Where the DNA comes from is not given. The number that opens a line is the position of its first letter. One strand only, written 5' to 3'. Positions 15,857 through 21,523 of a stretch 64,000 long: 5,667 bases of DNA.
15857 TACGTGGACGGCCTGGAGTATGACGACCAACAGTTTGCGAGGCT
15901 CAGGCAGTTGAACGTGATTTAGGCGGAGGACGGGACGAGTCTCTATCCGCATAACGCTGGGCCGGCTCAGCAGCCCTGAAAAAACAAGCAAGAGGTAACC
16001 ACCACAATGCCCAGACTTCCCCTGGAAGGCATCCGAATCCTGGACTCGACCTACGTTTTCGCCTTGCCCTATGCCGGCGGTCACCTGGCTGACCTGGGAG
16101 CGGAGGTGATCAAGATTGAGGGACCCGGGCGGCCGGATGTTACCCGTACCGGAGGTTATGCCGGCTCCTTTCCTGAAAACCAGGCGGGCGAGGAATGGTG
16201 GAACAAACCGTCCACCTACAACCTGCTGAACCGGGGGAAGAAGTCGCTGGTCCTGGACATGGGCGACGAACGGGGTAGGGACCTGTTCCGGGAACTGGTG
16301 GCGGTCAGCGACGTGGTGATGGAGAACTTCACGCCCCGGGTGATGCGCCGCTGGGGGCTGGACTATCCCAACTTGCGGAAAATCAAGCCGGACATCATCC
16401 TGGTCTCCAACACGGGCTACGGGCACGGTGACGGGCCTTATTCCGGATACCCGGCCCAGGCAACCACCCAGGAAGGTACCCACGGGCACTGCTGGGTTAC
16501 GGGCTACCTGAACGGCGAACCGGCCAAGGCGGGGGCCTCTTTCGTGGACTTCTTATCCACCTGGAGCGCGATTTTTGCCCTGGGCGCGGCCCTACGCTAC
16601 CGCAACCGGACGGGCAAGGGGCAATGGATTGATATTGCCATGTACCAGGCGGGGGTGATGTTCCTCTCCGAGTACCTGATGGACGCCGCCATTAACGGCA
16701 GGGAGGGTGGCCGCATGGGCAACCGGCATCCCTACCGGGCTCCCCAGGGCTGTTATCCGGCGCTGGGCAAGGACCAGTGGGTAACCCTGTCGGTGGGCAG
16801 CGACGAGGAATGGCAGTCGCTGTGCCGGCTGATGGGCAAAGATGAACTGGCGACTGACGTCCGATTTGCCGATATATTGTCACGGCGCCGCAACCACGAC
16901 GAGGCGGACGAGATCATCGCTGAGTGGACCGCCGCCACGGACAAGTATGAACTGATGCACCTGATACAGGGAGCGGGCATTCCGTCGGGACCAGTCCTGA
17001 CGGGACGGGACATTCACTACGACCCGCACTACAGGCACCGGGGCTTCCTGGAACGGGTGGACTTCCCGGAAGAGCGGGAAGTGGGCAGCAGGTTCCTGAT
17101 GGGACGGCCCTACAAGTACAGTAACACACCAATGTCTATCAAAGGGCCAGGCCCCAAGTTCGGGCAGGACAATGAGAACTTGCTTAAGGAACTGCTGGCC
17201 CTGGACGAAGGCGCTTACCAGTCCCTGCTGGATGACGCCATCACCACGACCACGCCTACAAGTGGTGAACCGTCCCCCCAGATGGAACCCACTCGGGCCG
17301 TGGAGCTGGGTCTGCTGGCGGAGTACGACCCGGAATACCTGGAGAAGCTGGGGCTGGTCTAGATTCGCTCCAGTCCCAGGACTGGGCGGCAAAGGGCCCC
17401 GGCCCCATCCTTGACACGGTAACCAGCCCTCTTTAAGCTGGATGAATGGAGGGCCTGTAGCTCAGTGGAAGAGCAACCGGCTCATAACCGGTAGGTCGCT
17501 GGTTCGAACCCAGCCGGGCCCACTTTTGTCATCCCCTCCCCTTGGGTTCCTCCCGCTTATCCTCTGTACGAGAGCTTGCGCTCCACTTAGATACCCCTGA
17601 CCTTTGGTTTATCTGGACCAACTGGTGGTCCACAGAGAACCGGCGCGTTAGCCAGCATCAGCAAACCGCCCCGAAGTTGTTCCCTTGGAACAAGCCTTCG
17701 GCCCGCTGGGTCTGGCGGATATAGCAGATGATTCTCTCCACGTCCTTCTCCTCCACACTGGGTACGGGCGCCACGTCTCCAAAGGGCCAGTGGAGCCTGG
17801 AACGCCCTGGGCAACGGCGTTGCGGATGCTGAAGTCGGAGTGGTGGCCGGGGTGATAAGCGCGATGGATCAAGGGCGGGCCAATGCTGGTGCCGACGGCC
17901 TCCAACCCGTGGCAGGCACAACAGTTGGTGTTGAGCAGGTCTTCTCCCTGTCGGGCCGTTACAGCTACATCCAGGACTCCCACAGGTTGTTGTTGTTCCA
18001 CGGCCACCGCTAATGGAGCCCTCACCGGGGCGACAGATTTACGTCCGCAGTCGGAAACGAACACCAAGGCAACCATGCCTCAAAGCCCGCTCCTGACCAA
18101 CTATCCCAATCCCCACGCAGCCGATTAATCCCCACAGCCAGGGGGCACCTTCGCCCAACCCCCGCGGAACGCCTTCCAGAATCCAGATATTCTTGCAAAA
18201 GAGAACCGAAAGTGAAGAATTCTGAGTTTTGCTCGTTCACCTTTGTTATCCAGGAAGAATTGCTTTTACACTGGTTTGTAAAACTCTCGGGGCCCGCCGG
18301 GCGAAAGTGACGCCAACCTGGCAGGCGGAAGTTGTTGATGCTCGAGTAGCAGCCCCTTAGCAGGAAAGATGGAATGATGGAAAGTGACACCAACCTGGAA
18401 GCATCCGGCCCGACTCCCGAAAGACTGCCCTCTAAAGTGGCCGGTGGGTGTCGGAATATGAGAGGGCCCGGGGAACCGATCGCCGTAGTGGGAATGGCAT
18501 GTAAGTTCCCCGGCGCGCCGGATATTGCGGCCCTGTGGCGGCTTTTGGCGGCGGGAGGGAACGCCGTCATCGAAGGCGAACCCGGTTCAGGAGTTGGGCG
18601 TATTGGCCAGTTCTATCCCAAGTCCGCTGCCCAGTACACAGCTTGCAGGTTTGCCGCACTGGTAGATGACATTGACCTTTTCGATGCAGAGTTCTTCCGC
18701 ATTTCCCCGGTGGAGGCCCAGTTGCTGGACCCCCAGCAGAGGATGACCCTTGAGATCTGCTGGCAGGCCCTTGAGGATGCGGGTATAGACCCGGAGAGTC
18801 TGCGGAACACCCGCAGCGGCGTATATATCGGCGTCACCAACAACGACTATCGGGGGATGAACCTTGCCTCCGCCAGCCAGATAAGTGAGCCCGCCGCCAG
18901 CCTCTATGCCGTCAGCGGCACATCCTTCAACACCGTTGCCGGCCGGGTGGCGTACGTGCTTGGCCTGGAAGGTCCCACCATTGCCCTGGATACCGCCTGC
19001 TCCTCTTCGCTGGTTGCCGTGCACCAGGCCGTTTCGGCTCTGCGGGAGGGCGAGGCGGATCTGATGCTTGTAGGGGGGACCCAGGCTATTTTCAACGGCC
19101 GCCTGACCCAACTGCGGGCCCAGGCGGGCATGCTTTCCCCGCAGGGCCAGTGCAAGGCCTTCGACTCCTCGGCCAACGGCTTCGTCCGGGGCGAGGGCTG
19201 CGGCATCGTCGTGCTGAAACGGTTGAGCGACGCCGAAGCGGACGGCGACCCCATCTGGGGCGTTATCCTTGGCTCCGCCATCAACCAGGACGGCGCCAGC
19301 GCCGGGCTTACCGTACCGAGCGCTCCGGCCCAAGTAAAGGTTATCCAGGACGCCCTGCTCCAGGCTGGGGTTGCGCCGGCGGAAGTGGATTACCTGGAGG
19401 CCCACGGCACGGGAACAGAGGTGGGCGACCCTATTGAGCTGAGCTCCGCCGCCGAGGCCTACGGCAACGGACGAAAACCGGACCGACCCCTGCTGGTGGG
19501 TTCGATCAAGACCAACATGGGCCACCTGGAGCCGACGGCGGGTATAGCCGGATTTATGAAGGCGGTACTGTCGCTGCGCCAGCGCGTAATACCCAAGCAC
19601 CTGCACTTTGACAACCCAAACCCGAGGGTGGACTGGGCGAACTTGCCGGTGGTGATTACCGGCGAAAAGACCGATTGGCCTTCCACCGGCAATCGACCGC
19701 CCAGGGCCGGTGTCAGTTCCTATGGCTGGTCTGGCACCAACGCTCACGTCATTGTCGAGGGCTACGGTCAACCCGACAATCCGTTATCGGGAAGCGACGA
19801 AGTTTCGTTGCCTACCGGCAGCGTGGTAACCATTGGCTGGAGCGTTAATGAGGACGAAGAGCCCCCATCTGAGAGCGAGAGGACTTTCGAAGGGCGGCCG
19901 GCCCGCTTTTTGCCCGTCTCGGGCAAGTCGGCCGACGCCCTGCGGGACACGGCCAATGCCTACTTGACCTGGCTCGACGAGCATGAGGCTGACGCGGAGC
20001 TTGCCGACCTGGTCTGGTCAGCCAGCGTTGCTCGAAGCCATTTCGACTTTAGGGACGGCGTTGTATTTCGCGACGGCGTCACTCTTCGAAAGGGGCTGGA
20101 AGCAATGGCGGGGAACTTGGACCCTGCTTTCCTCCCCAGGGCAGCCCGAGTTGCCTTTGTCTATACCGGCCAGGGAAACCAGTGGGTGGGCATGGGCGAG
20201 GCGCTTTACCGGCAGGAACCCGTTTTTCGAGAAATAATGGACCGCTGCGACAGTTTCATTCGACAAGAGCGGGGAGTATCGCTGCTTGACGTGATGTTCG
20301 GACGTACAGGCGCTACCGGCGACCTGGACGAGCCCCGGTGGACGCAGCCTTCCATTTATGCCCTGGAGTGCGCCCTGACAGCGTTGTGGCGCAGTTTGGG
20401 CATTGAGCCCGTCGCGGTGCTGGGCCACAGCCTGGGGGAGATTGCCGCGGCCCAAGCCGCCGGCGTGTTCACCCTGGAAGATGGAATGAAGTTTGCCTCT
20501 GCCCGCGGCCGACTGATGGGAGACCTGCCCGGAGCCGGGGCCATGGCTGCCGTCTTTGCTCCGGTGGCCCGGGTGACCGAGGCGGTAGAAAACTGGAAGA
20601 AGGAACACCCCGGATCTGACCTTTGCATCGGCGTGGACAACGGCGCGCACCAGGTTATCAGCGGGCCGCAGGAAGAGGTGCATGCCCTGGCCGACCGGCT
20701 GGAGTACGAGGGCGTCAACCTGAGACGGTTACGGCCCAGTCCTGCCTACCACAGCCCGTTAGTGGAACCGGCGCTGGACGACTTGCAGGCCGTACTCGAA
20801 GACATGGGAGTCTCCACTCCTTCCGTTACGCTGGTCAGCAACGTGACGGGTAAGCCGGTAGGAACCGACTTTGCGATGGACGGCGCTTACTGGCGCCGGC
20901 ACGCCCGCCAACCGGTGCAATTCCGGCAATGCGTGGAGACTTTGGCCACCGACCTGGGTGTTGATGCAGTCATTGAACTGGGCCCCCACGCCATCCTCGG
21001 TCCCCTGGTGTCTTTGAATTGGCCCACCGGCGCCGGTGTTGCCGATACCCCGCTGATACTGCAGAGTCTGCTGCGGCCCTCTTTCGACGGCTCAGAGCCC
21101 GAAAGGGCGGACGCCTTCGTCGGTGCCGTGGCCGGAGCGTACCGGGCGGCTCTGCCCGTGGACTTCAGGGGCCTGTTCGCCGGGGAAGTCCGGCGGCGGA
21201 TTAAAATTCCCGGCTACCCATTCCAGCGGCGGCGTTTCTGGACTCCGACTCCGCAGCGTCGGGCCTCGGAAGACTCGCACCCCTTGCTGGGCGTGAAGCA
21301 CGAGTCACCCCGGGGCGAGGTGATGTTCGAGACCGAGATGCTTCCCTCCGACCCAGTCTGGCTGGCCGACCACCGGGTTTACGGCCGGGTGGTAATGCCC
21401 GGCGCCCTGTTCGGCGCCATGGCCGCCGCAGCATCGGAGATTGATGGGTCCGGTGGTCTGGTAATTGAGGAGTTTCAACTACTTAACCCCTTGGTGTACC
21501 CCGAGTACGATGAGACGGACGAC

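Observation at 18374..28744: Stand-alone 3456-aa type I PKS: a FAS/HR-PKS-like fully reducing C-methylating module fused to a carrier-less second KS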

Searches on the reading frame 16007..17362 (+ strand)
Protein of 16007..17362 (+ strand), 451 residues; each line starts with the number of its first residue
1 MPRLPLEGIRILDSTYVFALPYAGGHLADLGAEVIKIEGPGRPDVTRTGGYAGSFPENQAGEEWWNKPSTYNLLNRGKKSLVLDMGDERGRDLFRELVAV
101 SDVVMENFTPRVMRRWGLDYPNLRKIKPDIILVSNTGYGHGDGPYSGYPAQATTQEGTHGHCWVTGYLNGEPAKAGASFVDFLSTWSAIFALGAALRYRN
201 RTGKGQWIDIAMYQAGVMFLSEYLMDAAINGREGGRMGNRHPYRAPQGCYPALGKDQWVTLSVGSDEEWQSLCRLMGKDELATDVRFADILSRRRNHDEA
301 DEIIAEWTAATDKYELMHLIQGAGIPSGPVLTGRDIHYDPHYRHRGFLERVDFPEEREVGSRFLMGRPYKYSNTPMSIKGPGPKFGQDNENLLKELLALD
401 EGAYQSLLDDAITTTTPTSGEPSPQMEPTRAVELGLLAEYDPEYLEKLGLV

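Call 22: search_protein_families(library=pfam, proteins=[window:16007-17362:+], max_evalue=0.001)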
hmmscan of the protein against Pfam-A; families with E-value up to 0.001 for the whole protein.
window:16007-17362:+ (451 aa): 1 family
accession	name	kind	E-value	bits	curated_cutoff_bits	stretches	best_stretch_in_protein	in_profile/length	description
PF02515.22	CoA_transf_3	-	3.5e-102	342.7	23.3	1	6-389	1-366/366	CoA-transferase family III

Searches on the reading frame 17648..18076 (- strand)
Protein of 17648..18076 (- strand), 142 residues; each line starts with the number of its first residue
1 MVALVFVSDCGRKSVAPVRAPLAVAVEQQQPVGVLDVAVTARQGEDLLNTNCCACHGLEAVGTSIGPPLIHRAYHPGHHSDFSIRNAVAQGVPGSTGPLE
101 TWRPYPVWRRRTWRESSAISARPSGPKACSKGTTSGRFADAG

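Call 22: search_protein_families(library=pfam, proteins=[window:17648-18076:-], max_evalue=0.001)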
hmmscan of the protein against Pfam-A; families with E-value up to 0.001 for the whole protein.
window:17648-18076:- (142 aa): 2 families
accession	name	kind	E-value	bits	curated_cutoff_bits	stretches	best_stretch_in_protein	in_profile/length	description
PF13442.11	Cytochrome_CBB3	-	2.8e-05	24.8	27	1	40-92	2-45/68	Cytochrome C oxidase, cbb3-type, subunit III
PF00034.26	Cytochrom_C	-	0.00033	22.4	21.3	1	43-89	3-50/90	Cytochrome c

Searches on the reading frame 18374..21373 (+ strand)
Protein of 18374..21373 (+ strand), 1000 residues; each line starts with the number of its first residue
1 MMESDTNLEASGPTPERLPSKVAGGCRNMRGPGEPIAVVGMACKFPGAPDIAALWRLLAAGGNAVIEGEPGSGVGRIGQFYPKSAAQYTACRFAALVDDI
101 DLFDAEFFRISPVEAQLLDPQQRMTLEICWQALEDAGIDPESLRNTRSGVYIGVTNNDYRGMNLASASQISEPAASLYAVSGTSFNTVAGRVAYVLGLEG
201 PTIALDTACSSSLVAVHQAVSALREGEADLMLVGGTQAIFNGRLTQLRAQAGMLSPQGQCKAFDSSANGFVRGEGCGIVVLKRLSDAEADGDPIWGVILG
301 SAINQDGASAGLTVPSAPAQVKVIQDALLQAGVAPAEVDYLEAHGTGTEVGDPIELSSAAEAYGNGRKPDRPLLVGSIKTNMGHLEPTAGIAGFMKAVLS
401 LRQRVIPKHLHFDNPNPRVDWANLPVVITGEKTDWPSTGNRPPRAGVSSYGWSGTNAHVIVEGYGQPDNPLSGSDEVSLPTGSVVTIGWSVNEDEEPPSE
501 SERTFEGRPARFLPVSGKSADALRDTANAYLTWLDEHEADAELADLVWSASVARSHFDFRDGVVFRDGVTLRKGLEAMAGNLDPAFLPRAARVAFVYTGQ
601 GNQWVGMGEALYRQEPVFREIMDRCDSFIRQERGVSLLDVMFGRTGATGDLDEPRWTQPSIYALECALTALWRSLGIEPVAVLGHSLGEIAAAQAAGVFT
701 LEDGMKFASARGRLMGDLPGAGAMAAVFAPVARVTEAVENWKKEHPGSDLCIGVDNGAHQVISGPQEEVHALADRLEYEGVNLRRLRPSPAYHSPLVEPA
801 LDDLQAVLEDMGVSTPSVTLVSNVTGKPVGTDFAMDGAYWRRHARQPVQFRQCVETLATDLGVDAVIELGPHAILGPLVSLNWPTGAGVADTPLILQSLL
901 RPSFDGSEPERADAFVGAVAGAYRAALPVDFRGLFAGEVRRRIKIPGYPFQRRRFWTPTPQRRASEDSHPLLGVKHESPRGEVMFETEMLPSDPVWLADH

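Call 6: search_protein_families(library=pfam, proteins=[window:18374-21373:+], max_evalue=1)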
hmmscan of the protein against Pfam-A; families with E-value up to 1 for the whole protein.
window:18374-21373:+ (1000 aa): 9 families
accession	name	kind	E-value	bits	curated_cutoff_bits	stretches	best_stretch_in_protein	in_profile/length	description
PF00109.32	ketoacyl-synt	-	7.2e-81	271.9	20.8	1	34-287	2-252/252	Beta-ketoacyl synthase, N-terminal domain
PF00698.26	Acyl_transf_1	-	2.9e-59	201.6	32.7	1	595-875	2-271/319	Acyl transferase domain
PF02801.28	Ketoacyl-synt_C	-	1.2e-40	138.7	20.8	1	296-413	2-119/119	Beta-ketoacyl synthase, C-terminal domain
PF16197.11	KAsynt_C_assoc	-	1.7e-10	41.7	33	1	415-560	1-107/111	Ketoacyl-synthetase C-terminal extension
PF22621.2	CurL-like_PKS_C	-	1.8e-09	37.8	27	1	512-572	2-61/64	CurL-like, PKS C-terminal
PF00108.29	Thiolase_N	-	5e-06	26.5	26.4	1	187-237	61-113/260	Thiolase, N-terminal domain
PF22336.2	RhiE-like_linker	-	0.00044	20.6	27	1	516-579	3-64/67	RhiE-like, KS-MAT linker domain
PF21089.3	PKS_DH_N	-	0.012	15.9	27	1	969-1000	1-33/103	Polyketide synthase dehydratase domain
PF01542.23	HCV_core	-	0.11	13.3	23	1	680-712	22-52/75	Hepatitis C virus core protein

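Call 57: search_solved_structures(query=window:18374-21373:+, max_evalue=1e-30)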
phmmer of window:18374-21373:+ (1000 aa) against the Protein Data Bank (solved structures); distinct sequences matched with E-value up to 1e-30: 121 (the best 60 are shown).
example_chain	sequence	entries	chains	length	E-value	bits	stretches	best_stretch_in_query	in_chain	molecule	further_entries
4mz0_A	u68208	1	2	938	3.7e-206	690.8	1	33-958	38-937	CurL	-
7zma_A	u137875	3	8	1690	4.3e-177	594.6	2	35-466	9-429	Putative polyketide synthase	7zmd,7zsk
9iyw_A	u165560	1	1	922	9.3e-168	563.7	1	33-958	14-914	Polyketide synthase,GfsA KSQ-AncAT chimeric protein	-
8in9_A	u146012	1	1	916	2.7e-166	558.8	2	33-471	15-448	Polyketide synthase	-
2hg4_A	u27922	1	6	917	1.1e-165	556.8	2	31-480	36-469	6-Deoxyerythronolide B Synthase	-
7vee_A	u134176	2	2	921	1.2e-164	553.3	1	32-958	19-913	Polyketide synthase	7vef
6c9u_A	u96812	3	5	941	4.5e-158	531.6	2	32-463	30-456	6-deoxyerythronolide-B synthase EryA2, modules 3 and 4 | EryAII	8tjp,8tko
2qo3_A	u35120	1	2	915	7.3e-158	530.9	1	33-965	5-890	EryAII Erythromycin polyketide synthase modules 3 and 4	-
8tpw_A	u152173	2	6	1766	5.2e-156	524.8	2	32-463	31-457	EryAII,EryAII,EryAII,EryAII,6-deoxyerythronolide-B synthase EryA3, modules 5 and 6 | EryAII,EryAII,EryAII,6-deoxyerythronolide-B synthase EryA3, modules 5 and 6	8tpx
7m7e_B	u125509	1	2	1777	9.6e-156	523.9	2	32-463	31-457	6-deoxyerythronolide-B synthase EryA2, modules 3 and 4,EryAI,6-deoxyerythronolide-B syntha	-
7s6b_A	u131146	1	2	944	1.7e-153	516.5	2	33-465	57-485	Polyketide synthase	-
11sz_A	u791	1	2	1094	2.4e-153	516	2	33-467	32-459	6-deoxyerythronolide-B synthase, Erythronolide synthase EryA2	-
7s6c_A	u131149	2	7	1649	8e-153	514.2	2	32-464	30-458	6-deoxyerythronolide-B synthase EryA2, modules 3 and 4, Lsd14 Polyketide synthase fusion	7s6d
7m7j_B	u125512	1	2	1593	5.2e-151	508.3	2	32-463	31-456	EryAI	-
7m7i_B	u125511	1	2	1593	5.2e-151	508.3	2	32-463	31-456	EryAI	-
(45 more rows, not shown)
